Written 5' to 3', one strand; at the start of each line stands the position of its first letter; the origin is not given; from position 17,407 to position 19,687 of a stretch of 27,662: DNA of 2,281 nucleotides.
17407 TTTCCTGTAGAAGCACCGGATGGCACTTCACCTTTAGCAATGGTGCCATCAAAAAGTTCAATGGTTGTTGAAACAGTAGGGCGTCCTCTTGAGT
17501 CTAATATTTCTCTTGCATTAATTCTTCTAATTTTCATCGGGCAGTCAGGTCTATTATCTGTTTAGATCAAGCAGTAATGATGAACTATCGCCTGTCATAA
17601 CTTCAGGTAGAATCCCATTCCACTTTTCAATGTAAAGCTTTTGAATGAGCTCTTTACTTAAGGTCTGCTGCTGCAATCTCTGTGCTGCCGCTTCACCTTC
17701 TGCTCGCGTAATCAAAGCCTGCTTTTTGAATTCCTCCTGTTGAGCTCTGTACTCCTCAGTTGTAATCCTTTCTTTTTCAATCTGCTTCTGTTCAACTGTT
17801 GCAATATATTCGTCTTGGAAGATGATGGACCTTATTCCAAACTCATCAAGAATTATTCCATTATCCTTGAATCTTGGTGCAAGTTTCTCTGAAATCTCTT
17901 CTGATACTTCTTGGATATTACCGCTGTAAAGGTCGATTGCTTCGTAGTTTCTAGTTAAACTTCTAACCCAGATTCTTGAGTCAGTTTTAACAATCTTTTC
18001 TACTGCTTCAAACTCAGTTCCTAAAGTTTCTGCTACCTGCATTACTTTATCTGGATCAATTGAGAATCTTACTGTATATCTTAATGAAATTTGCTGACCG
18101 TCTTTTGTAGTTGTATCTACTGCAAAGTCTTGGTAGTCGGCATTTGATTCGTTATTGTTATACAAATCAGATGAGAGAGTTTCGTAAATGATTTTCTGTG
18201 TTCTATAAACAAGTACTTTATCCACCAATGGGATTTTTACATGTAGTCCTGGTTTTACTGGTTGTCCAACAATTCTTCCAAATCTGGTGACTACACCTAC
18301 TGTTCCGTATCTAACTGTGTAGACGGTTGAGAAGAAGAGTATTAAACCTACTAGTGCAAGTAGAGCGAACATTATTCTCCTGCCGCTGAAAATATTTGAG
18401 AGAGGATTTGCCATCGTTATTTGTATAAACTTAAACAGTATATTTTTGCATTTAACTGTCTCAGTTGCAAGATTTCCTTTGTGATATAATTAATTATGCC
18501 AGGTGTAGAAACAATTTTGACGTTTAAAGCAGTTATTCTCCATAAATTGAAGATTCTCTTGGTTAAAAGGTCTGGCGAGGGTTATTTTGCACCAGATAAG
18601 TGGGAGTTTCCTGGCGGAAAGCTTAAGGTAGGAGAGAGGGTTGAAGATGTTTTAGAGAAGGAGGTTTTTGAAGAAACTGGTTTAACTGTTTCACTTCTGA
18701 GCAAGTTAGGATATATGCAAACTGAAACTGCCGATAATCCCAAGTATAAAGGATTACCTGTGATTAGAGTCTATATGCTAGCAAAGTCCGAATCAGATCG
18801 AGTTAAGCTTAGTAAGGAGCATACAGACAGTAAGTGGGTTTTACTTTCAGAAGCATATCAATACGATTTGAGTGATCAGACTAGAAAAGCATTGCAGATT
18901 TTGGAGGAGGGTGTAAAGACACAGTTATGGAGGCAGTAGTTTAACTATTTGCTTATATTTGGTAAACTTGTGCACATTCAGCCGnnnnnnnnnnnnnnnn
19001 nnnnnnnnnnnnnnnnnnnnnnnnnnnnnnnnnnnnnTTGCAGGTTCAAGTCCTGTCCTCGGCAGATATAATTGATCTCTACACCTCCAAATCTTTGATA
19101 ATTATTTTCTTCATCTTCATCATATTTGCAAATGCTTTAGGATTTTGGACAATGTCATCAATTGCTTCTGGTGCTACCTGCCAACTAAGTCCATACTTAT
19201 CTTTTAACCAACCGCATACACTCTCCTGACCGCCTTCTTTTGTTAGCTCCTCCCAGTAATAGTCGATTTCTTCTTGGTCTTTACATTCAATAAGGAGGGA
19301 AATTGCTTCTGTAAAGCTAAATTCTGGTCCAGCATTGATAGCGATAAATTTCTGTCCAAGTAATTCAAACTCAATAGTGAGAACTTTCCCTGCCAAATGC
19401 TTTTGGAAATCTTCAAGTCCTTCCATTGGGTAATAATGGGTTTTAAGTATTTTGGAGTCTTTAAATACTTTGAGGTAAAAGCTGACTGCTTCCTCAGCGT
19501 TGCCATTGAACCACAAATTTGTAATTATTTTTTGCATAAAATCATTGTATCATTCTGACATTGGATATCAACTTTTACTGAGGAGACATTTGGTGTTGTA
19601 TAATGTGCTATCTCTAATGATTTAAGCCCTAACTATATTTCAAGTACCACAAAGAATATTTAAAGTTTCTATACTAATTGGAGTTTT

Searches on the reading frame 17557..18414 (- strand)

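Call 6: search_protein_families(library=pfam, proteins=[window:17557-18414:-], max_evalue=0.001)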
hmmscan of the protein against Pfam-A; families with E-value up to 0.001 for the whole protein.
window:17557-18414:- (286 aa): 1 family
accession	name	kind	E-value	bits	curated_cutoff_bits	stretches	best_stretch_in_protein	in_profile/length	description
PF01145.31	Band_7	-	3.2e-26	92.9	23.6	1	33-227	2-175/176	SPFH domain / Band 7 family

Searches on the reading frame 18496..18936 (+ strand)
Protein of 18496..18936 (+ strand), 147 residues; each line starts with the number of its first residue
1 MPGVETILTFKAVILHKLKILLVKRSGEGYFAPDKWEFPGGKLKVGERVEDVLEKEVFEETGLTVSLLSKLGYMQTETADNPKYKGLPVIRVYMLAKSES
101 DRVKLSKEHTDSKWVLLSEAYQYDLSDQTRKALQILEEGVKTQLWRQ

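Call 6: search_protein_families(library=pfam, proteins=[window:18496-18936:+], max_evalue=0.001)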
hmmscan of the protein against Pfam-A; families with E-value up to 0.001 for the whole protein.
window:18496-18936:+ (147 aa): 2 families
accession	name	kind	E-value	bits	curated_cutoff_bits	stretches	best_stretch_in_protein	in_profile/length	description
PF00293.34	NUDIX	-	7.7e-17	62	21.1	1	17-129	13-127/134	NUDIX domain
PF14815.12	NUDIX_4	-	1.5e-05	25.2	35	0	13-66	4-54/113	NUDIX domain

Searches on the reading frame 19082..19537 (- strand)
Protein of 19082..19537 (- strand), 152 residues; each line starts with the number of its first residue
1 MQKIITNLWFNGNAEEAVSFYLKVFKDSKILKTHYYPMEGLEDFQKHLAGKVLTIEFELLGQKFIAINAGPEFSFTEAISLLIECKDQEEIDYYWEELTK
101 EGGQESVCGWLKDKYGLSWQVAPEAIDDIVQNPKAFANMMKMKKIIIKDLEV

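Call 44: search_protein_families(library=pfam, proteins=[window:19082-19537:-], max_evalue=0.001)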
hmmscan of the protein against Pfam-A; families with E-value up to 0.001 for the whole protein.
window:19082-19537:- (152 aa): 1 family
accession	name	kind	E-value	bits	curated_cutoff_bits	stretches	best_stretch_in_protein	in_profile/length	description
PF06983.19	3-dmu-9_3-mt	-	2.8e-46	157.2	24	1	2-121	1-115/116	3-demethylubiquinone-9 3-methyltransferase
